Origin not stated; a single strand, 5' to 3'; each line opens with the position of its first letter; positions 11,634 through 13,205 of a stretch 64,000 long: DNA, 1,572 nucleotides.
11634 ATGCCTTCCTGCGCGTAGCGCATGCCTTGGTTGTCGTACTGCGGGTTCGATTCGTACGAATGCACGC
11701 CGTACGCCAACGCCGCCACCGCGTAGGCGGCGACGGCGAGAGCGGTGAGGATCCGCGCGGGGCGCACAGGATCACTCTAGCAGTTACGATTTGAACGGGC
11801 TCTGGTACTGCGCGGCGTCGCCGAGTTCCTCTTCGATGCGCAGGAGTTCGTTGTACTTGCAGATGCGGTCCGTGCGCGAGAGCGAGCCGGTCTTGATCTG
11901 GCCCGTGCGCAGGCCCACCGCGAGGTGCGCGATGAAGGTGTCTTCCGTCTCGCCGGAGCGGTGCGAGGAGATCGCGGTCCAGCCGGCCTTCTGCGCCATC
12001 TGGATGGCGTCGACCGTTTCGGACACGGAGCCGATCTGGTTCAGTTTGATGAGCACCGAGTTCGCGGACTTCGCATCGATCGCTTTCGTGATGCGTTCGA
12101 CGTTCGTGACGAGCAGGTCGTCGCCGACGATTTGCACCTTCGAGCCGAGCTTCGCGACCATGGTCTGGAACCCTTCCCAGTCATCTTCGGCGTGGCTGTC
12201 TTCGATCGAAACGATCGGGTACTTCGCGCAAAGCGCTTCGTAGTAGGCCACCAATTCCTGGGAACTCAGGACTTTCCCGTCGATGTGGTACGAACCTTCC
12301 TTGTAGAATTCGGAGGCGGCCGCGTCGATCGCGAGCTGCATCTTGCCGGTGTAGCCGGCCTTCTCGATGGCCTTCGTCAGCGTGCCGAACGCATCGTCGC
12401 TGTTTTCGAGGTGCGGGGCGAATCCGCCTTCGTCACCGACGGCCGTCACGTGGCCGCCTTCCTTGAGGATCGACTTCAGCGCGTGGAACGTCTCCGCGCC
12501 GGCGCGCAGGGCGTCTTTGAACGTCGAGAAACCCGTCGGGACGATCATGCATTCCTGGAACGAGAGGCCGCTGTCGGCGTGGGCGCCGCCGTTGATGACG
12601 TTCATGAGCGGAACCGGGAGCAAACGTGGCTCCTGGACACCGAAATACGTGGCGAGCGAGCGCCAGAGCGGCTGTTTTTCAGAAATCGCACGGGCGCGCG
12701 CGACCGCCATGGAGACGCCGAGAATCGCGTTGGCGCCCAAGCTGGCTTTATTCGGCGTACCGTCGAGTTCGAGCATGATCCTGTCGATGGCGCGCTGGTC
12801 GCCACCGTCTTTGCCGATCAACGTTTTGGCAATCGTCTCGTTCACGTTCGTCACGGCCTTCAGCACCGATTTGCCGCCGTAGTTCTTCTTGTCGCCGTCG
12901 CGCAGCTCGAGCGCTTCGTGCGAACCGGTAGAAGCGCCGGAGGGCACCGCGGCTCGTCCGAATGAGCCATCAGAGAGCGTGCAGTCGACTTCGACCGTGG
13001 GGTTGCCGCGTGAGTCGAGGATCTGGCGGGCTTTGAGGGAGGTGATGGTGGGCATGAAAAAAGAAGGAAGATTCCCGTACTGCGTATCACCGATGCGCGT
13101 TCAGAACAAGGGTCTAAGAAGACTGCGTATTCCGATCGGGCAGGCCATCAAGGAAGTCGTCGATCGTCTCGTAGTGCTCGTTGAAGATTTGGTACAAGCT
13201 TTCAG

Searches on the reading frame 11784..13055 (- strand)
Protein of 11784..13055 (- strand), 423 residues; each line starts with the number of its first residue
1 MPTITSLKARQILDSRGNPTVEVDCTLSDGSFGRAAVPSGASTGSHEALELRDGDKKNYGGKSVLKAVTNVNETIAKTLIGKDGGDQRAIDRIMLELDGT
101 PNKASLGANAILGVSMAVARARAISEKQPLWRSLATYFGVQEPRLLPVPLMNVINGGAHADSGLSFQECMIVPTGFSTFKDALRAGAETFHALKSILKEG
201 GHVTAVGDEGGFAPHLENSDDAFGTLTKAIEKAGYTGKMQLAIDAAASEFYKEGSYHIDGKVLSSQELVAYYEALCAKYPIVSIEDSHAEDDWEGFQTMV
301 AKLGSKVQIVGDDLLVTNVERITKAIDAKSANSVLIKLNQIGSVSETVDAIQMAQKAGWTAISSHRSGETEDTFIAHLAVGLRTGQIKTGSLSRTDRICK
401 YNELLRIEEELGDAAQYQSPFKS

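Call 50: search_protein_families(library=ncbifam, proteins=[window:11784-13055:-], max_evalue=1e-10)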
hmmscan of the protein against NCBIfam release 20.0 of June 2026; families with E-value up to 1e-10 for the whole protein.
window:11784-13055:- (423 aa): 2 families
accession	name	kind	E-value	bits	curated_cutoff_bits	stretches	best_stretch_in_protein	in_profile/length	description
TIGR01060.2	eno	equivalog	7.6e-184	611.3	300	1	4-418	1-417/425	phosphopyruvate hydratase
NF006223.0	PRK08350.1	equivalog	1.4e-22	80.4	624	1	17-155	17-136/341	hypothetical protein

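Call 52: list_cluster_members(proteins=[window:11784-13055:-, window:8855-9064:+, P0004, P0005])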
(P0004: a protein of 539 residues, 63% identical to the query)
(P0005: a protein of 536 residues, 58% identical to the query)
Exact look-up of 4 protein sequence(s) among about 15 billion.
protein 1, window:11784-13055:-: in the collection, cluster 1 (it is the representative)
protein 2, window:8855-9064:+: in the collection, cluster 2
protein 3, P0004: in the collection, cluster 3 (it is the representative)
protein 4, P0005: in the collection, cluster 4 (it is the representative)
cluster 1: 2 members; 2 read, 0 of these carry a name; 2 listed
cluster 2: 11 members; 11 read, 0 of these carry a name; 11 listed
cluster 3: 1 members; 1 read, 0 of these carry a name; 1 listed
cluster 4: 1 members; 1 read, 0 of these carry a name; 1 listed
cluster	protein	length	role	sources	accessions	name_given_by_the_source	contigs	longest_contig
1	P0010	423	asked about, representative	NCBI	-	-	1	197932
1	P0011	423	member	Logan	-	-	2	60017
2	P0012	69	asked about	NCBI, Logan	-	-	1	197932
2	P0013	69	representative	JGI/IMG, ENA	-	-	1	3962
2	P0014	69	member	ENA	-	-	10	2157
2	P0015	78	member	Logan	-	-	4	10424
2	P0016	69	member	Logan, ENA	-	-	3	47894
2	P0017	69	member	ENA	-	-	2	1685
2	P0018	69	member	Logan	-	-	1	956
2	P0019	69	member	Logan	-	-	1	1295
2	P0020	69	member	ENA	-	-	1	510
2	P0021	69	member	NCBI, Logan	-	-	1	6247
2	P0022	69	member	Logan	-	-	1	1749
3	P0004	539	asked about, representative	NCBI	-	-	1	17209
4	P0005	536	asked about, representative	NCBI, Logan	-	-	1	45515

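Call 80: find_encoding_contigs(protein=P0011, flank=10000, max_places=2)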
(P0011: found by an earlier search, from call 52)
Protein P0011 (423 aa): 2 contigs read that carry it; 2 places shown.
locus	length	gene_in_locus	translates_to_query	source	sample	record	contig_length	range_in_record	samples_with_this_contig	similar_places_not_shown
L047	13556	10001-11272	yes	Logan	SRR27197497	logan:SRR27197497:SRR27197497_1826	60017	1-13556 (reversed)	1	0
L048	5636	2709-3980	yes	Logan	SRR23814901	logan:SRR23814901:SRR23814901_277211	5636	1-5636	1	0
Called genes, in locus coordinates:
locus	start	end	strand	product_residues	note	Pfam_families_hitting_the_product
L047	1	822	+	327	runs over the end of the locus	PF00535:Glycos_transf_2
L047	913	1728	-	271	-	-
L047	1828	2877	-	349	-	PF13439:Glyco_transf_4, PF20706:GT4-conflict (weak), PF00534:Glycos_transf_1, PF13692:Glyco_trans_1_4, PF13524:Glyco_trans_1_2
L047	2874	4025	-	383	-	PF13439:Glyco_transf_4, PF13579:Glyco_trans_4_4, PF00534:Glycos_transf_1, PF13692:Glyco_trans_1_4, PF13524:Glyco_trans_1_2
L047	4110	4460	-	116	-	PF10066:DUF2304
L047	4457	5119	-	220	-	PF00535:Glycos_transf_2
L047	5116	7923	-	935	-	-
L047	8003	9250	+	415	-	PF00266:Aminotran_5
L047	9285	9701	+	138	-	PF01592:NifU_N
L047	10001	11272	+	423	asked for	PF03952:Enolase_N, PF00113:Enolase_C, PF07476:MAAL_C, PF13378:MR_MLE_C (weak)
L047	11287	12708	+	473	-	-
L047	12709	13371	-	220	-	PF02163:Peptidase_M50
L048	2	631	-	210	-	?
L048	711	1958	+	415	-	PF00266:Aminotran_5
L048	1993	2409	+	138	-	PF01592:NifU_N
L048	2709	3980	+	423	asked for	PF03952:Enolase_N, PF00113:Enolase_C, PF07476:MAAL_C, PF13378:MR_MLE_C (weak)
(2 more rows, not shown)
